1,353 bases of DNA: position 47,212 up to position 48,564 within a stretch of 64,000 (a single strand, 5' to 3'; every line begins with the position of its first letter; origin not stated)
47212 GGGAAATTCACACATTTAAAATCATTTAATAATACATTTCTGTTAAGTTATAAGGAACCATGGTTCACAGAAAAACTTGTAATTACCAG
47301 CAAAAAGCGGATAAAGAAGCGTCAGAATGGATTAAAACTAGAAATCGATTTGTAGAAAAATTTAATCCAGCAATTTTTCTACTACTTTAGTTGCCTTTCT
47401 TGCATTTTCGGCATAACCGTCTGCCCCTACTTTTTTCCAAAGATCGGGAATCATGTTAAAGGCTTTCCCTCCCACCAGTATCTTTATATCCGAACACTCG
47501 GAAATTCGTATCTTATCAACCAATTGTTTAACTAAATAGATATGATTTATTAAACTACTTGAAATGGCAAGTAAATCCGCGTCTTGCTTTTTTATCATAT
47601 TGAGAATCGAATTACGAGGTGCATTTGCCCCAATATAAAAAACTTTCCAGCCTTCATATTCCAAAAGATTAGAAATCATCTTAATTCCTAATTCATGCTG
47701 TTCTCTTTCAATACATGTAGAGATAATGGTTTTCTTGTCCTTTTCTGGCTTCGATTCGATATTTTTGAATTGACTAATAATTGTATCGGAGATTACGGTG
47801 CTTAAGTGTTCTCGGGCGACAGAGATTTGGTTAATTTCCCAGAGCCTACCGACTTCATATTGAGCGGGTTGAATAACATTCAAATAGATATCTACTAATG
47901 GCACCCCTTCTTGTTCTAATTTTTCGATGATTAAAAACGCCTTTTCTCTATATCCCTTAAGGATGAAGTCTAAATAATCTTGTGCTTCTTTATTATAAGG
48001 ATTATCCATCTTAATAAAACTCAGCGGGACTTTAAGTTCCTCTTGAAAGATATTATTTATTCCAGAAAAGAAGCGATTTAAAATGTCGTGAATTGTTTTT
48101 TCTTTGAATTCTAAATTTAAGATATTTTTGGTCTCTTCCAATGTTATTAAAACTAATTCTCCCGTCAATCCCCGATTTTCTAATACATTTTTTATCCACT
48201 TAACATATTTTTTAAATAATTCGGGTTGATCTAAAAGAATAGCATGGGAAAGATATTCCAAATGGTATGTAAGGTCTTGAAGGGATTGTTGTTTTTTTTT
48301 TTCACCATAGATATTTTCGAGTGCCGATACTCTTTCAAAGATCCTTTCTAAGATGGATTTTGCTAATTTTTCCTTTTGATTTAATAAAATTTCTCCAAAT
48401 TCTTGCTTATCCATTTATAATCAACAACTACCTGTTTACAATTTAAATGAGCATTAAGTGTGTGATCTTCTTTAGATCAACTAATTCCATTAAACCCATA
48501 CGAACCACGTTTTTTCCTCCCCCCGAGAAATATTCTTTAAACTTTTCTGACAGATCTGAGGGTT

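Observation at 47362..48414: CarH-type coenzyme-B12 photoreceptor module without a DNA-binding domain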

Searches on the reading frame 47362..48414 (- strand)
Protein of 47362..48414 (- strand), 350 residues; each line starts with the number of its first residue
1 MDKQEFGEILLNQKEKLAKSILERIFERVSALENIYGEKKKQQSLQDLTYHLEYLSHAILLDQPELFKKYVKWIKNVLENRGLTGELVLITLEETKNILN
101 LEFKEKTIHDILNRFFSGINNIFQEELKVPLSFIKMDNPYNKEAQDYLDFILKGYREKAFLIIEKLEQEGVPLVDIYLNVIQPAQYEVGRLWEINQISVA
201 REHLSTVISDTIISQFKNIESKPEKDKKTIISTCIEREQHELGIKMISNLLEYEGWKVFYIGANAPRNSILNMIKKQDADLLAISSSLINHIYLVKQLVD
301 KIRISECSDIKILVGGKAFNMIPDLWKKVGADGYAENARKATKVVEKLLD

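Call 3: search_protein_families(library=pfam, proteins=[window:47362-48414:-], max_evalue=0.1)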
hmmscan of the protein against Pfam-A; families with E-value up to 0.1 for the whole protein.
window:47362-48414:- (350 aa): 5 families
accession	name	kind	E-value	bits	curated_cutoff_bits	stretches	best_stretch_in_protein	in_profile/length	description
PF02310.24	B12-binding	-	1.3e-18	67.4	32.1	1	230-341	3-119/121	B12 binding domain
PF02607.22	B12-binding_2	-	1.4e-11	44.8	23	1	145-208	3-65/74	B12 binding domain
PF00502.25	Phycobilisome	-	0.0042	17.5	22.2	1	21-99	49-132/155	Phycobilisome protein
PF09442.15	DUF2018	-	0.02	16.4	25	1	3-44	6-47/83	Domain of unknown function (DUF2018)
PF23007.1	DnaA_N-like_STI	-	0.022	15.3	27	1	84-130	33-79/86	STICHEL, DnaA_N-like alpha-beta domain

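Call 4: search_protein_families(library=ncbifam, proteins=[window:47362-48414:-], max_evalue=0.1)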
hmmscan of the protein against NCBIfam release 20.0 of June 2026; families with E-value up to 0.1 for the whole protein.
window:47362-48414:- (350 aa): 18 families
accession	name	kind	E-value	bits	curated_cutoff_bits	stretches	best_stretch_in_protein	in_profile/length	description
NF041607.1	dimeth_corrin_MtbC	equivalog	6e-17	61.8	350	1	170-348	23-202/203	dimethylamine corrinoid protein MtbC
TIGR02370.1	pyl_corrinoid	subfamily_domain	2.5e-15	56.4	215.3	1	165-341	20-197/197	methyltransferase cognate corrinoid protein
NF047996.1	corrin_MtgC_2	exception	1e-14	54.5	370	1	219-349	81-210/212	glycine betaine-specific corrinoid protein MtgC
NF052513.1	TransRegCarH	equivalog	6.9e-12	45.2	400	1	175-339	114-268/274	HTH-type transcriptional repressor CarH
NF047995.1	corrinoid_MtgC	exception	6.7e-11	42.1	310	1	226-349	91-213/215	glycine betaine-specific corrinoid protein MtgC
NF040655.1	MtaC_Meth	equivalog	1.9e-09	37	420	1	212-349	104-238/253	methanol--corrinoid protein MtaC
NF002612.0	PRK02261.1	equivalog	2.1e-08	33.8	110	1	226-317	2-93/148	methylaspartate mutase subunit S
TIGR02082.1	metH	equivalog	5.4e-07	27.6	1010.85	1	220-349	726-858/1182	methionine synthase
NF040669.1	MtaC2_Meth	equivalog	4.5e-06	26.2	450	1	224-349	123-246/267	methanol--corrinoid protein MtaC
TIGR00640.1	acid_CoA_mut_C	subfamily_domain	9.4e-06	25.6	57.45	1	235-317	10-92/132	methylmalonyl-CoA mutase C-terminal domain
TIGR01501.1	MthylAspMutase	equivalog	3e-05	23.8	135.8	1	227-317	1-91/134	methylaspartate mutase subunit S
NF045497.1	IsobCoAmut_IcmF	equivalog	7.3e-05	20.7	1500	1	239-318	14-93/1076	fused isobutyryl-CoA mutase/GTPase IcmF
NF006944.0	PRK09426.1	equivalog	0.00053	18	876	1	226-330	588-692/721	methylmalonyl-CoA mutase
NF052385.1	Lys_5_6_beta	equivalog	0.0007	19.4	280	1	225-344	99-229/241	lysine 5,6-aminomutase subunit beta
NF007024.0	PRK09490.1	equivalog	0.0014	16.5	1497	1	221-318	745-841/1234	methionine synthase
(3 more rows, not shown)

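Call 5: search_solved_structures(query=window:47362-48414:-, max_evalue=1, show_alignments=4)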
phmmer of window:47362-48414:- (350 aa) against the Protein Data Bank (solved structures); distinct sequences matched with E-value up to 1: 56.
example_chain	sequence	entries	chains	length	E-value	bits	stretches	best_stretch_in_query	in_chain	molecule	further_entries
8j2w_A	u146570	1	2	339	7.2e-27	97.8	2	153-346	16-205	Cobalamin-binding protein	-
8j2x_A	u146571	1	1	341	7.3e-27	97.8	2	153-346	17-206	Cobalamin-binding protein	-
8j2y_A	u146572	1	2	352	3.4e-22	82.4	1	145-345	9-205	GGDEF domain-containing protein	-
8jbs_A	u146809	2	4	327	2.3e-14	56.7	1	154-319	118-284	Putative cobalamin binding protein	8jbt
1y80_A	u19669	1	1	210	3.9e-11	46.1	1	187-349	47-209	Predicted cobalamin binding protein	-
4jgi_A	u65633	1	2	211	4.6e-10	42.6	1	224-347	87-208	Putative uncharacterized protein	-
7xcn_M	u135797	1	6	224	4e-08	36.2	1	221-346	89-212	Trimethylamine methyltransferase corrinoid protein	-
3ezx_A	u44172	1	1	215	4.4e-08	36.1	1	169-345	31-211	Monomethylamine corrinoid protein 1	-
2yxb_A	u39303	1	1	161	1.5e-06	31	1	222-325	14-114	Coenzyme B12-dependent mutase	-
2i2x_B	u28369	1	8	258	1e-05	28.3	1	214-348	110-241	Methyltransferase 1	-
5c8a_A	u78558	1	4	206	4.7e-05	26.1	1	179-289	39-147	Light-dependent transcriptional regulator CarH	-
8c31_A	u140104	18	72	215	5.2e-05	26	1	179-289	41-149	Probable transcriptional regulator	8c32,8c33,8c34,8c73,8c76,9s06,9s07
8c35_A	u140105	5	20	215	7.2e-05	25.5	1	179-289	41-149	Probable transcriptional regulator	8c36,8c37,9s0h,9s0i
3whp_A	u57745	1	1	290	0.0001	25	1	179-289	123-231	Probable transcriptional regulator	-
5c8d_A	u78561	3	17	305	0.00012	24.8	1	179-288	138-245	Light-dependent transcriptional regulator CarH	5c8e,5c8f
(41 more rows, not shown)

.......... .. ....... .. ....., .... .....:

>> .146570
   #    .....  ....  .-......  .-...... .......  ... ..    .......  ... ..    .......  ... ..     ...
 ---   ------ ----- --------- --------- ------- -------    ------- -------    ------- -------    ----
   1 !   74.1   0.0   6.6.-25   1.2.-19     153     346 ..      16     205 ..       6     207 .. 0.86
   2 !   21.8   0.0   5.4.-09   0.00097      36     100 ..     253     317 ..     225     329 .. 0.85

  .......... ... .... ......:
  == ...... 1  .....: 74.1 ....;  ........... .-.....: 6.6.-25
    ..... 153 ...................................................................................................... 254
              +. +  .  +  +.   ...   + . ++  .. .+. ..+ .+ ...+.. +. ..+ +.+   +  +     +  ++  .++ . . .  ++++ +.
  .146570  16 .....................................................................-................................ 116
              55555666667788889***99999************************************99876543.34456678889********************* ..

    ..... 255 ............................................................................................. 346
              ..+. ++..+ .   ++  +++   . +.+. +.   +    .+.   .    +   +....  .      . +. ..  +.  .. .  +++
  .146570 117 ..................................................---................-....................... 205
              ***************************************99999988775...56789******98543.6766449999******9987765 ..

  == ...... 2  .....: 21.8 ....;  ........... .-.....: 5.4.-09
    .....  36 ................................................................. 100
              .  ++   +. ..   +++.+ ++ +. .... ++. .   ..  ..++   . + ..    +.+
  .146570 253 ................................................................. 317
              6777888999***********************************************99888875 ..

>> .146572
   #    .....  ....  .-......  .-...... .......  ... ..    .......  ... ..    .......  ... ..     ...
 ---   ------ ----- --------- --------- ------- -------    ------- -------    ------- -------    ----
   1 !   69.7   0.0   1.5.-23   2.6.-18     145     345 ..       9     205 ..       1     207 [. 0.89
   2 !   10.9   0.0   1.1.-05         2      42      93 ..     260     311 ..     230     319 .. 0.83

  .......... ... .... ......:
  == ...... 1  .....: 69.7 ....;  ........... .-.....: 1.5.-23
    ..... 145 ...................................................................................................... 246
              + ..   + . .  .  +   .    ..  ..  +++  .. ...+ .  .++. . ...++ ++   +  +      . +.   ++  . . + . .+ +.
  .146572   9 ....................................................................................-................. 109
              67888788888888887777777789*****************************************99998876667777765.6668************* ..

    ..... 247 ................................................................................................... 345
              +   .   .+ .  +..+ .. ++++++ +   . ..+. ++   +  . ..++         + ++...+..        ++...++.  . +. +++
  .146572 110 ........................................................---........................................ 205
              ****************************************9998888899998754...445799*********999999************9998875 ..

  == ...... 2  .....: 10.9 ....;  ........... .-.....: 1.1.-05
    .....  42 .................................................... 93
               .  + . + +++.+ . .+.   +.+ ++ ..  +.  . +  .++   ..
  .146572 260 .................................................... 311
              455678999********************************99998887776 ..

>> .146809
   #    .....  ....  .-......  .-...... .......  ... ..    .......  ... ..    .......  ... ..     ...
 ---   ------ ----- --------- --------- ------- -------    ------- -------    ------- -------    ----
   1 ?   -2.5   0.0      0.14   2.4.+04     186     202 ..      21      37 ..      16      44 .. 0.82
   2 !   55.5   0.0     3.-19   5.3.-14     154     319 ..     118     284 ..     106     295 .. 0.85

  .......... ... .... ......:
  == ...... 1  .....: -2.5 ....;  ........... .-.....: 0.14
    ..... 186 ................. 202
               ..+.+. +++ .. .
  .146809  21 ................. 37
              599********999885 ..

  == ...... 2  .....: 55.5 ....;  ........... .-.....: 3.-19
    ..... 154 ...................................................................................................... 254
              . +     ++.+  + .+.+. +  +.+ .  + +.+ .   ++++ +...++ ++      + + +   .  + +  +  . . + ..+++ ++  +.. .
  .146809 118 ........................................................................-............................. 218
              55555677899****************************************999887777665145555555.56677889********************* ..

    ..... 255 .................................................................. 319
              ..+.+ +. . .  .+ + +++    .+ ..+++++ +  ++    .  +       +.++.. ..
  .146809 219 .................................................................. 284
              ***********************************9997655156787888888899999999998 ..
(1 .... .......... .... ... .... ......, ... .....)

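Call 8: find_homologous_proteins(query=window:47362-48414:-, max_evalue=0.001)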
Query window:47362-48414:- (350 aa): 376 proteins with E <= 0.001 among 3297 candidates; the best 120 are listed.
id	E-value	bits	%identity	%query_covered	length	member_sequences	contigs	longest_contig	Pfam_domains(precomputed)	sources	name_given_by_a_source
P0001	1.9e-222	755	100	100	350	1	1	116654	PF02607.23,PF02310.25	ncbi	ncbi:MAG: cobalamin-dependent protein [Promethearchaeia archaeon]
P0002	3.8e-77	278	39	99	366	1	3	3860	PF02607.23,PF00502.26,PF02310.25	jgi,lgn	jgi:methanogenic corrinoid protein MtbC1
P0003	1.1e-76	276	40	96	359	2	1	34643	PF02607.23,PF02310.25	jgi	jgi:methylmalonyl-CoA mutase cobalamin-binding domain/chain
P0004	2.2e-71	259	39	95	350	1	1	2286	PF02607.23,PF02310.25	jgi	jgi:methanogenic corrinoid protein MtbC1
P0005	3.7e-70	255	38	96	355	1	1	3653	PF02607.23,PF00502.26,PF02310.25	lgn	-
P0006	6.1e-70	254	38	99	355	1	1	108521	PF02607.23,PF02310.25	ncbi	ncbi:MAG: cobalamin-dependent protein [Thiotrichaceae bacterium]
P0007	9.6e-70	254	40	96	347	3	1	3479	PF02607.23,PF02310.25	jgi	-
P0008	3.9e-69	252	38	99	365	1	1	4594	PF02607.23,PF00502.26,PF02310.25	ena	-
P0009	7.5e-69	251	37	96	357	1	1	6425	PF02607.23,PF00502.26,PF02310.25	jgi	jgi:methanogenic corrinoid protein MtbC1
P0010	1.1e-68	250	36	100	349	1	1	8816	PF02607.23,PF02310.25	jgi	-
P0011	1.1e-68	250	37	98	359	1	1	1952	PF02607.23,PF00502.26,PF02310.25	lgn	-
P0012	1.3e-68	250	37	99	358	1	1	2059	PF02607.23,PF02310.25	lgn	-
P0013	3.1e-68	249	37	97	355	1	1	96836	PF02607.23,PF00502.26,PF02310.25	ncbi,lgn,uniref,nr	ncbi:cobalamin-dependent protein [Candidatus Albibeggiatoa sp. nov. NOAA]|uniref:cobalamin-dependent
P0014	1.2e-67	247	38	97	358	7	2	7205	PF02607.23,PF02310.25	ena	-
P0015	1.4e-67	246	38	99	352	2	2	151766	PF02607.23,PF02310.25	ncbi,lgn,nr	ncbi:MAG: cobalamin-binding protein [Anaerolineae bacterium]|nr:cobalamin-binding protein [Anaerolin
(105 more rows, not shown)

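Call 20: find_encoding_contigs(protein=window:47362-48414:-, flank=10000, max_places=4)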
Protein window:47362-48414:- (350 aa): no gene with exactly this product is on record in the collection.

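Call 23: find_related_loci(query=A1, collection=genome_contigs, flank=6000)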
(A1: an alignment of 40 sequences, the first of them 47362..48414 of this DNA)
Query A1 (350 aa) in genome_contigs; peptide patterns used: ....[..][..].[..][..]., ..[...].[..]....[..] (x = any residue, [..] = any of these).
599 stretches matched a pattern (row limit reached: there are more); 548 encode a relative of the query (tblastn E <= 1e-3); the best 80 are kept; 80 distinct loci.
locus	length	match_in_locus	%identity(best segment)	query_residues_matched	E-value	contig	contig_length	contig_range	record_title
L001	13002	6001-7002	41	15-350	5e-88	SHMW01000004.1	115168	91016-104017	MAG: Promethearchaeota archaeon isolate BC3 1189800004, whole genome shotgun sequence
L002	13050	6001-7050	35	1-349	3e-80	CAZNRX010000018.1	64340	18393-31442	MAG TPA_asm: uncultured Anaerolineales bacterium isolate binchicken_co17_270 genome assembly, contig: NODE_1414_length_6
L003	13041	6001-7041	38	2-349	1e-77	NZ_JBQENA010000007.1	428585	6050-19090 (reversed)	Paenibacillus sp. 22594 scaffold7, whole genome shotgun sequence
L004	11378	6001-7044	38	1-349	7e-78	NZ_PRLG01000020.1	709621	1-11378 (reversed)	Paenibacillus illinoisensis strain E3 NODE_121_length_709581_cov_251.871002, whole genome shotgun sequence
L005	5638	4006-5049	36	1-348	1e-77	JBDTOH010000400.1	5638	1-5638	MAG: Gemmatimonadota bacterium isolate cluster3_bin.17 NODE_78873_length_5638_cov_5.027584, whole genome shotgun sequenc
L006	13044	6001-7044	38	1-349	4e-77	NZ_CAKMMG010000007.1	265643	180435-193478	Paenibacillus auburnensis isolate CIP111892, whole genome shotgun sequence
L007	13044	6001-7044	37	1-349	7e-77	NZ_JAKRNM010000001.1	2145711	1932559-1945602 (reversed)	Paenibacillus sp. ACRRY NODE_1_length_2145711_cov_18.551965_pilon, whole genome shotgun sequence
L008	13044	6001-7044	37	1-349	9e-77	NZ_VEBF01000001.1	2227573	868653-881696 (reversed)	Paenibacillus xylanexedens strain DE0301 NODE_1_length_2227573_cov_39.703333, whole genome shotgun sequence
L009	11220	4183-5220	36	3-348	3e-76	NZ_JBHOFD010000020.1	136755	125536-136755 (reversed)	Paenibacillus sp. CN-4 ctg_20, whole genome shotgun sequence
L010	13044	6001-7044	35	1-350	2e-76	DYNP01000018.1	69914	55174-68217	MAG TPA_asm: Thiomargarita sp. isolate SulCav_FS08_3_3_44_224 SulCav_FS08_3_72_length_69914_cov_133_494725, whole genome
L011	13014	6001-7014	33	10-348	6e-76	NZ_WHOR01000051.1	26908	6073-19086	Azospirillum formosense strain CC-NFb-7 NODE_51_length_26909_cov_7.657008_1-26909, whole genome shotgun sequence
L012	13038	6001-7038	38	4-348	5e-76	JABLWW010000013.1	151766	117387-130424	MAG: Anaerolineae bacterium isolate Ch10 contig13, whole genome shotgun sequence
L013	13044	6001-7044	37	1-349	5e-76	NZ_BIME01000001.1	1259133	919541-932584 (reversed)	Paenibacillus illinoisensis NBRC 15959 PIL01S_CON000001, whole genome shotgun sequence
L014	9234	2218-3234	33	10-349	5e-76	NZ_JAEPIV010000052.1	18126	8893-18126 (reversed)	Azospirillum aestuarii strain YIM DDC1 Scaffold52, whole genome shotgun sequence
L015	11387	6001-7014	36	10-349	1e-75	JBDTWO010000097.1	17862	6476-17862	MAG: Chloroflexota bacterium isolate cluster3_bin.94 NODE_11590_length_17862_cov_10.095693, whole genome shotgun sequenc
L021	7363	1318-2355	37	5-350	5e-74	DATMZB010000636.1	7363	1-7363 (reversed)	MAG TPA_asm: Methanotrichaceae archaeon isolate SMAG_U13163 k141_120313, whole genome shotgun sequence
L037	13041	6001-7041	35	2-349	2e-72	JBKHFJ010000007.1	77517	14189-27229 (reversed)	MAG: Methanomassiliicoccales archaeon isolate D1M05_42 NODE_67_length_77517_cov_7.990021, whole genome shotgun sequence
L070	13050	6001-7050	34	6-350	6e-69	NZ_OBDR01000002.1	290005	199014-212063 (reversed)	Methanohalophilus euhalobius strain WG-1MB, whole genome shotgun sequence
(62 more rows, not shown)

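Call 38: predict_structure(alignment_id=A1)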
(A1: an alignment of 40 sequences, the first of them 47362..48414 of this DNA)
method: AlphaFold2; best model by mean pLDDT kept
length: 350 residues; sequences in the alignment: 40
mean_pLDDT: 92.4   pTM: 0.88
mean pLDDT of the five models: 92.4, 91.9, 91.9, 91.8, 91.4
residues with pLDDT >= 90: 270; 70-90: 71; 50-70: 8; < 50: 1
segments of 3 or more residues with pLDDT < 50: none
pLDDT, mean of each block of 10 residues (from residue 1): 94 98 95 88 94 96 93 88 87 96 94 94 87 96 98 98 96 92 94 91 94 75 72 91 89 91 93 97 93 96 97 94 94 93 94
secondary structure, 60 per line:
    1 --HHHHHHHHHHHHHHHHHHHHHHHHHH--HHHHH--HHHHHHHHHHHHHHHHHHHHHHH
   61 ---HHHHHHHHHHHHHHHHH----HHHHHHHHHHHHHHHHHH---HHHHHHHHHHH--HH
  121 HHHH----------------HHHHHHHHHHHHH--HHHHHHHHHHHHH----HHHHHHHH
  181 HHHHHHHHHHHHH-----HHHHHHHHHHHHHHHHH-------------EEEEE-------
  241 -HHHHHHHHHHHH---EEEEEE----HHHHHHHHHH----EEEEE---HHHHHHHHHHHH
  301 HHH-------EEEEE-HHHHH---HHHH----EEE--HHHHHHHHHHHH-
elements in order: H3-28 H31-35 H38-60 H64-80 H85-102 H106-116 H119-124 H141-153 H156-168 H173-193 H199-215 E229-233 H242-253 E257-262 H267-276 E281-285 H289-303 E311-315 H317-321 H325-328 E333-335 H338-349

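Call 42: fold_search(model_id=the predicted structure, library=pdb)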
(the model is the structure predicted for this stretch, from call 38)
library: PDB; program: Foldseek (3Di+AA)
matches with E <= 10: 1295; with E <= 0.001: 118
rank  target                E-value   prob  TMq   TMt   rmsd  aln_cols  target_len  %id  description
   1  8jbs_A                1.4e-10  1.00  0.52  0.78   2.8       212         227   18  B12-binding domain from Chloracidobacterium thermophilum MerR family protein, dark state (released 2024-11-13)
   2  8jbs_B                2.8e-10  1.00  0.52  0.79   2.9       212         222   18  B12-binding domain from Chloracidobacterium thermophilum MerR family protein, dark state (released 2024-11-13)
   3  8jbt_A                4.2e-10  1.00  0.54  0.80   2.6       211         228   18  B12-binding domain from Chloracidobacterium thermophilum MerR family protein, anaerobic light state (released 2024-11-13)
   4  5c8d_G                6.7e-10  1.00  0.47  0.61  19.1       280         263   17  Crystal structure of full-length Thermus thermophilus CarH bound to adenosylcobalamin (dark state) (released 2015-09-30)
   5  8j2w_B                7.0e-10  1.00  0.53  0.56   2.0       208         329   26  Saccharothrix syringae photocobilins protein, dark state (released 2024-04-10)
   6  8j2y_A                7.3e-10  1.00  0.54  0.58   2.1       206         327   26  Acidimicrobiaceae bacterium photocobilins protein, dark state (released 2024-04-10)
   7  5c8f                  7.3e-10  1.00  0.44  0.54  18.9       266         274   16  Crystal structure of light-exposed full-length Thermus thermophilus CarH bound to cobalamin (released 2015-09-30)
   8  8jbt_B                7.7e-10  1.00  0.53  0.80   2.7       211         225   18  B12-binding domain from Chloracidobacterium thermophilum MerR family protein, anaerobic light state (released 2024-11-13)
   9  8j2w_A                9.2e-10  1.00  0.53  0.56   2.0       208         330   26  Saccharothrix syringae photocobilins protein, dark state (released 2024-04-10)
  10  8j2y_B                1.0e-09  1.00  0.54  0.57   2.2       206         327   26  Acidimicrobiaceae bacterium photocobilins protein, dark state (released 2024-04-10)
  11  8j2x                  1.3e-09  1.00  0.53  0.55   2.1       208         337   26  Saccharothrix syringae photocobilins protein, light state (released 2024-04-10)
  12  5c8d_C                1.7e-09  1.00  0.47  0.70  18.9       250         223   16  Crystal structure of full-length Thermus thermophilus CarH bound to adenosylcobalamin (dark state) (released 2015-09-30)
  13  8c32_A                3.1e-09  1.00  0.46  0.79   3.6       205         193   18  Dark state 2.2 Angstrom crystal structure of cobalamin binding domain belonging to a light-dependent transcription reg (released 2023-08-16)
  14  5c8d_E                3.6e-09  1.00  0.47  0.57  18.5       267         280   17  Crystal structure of full-length Thermus thermophilus CarH bound to adenosylcobalamin (dark state) (released 2015-09-30)
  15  5c8d_D                3.7e-09  1.00  0.47  0.59  21.2       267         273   17  Crystal structure of full-length Thermus thermophilus CarH bound to adenosylcobalamin (dark state) (released 2015-09-30)
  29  3ezx                  6.5e-09  1.00  0.54  0.87   2.5       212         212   19  Structure of Methanosarcina barkeri monomethylamine corrinoid protein (released 2009-12-15)
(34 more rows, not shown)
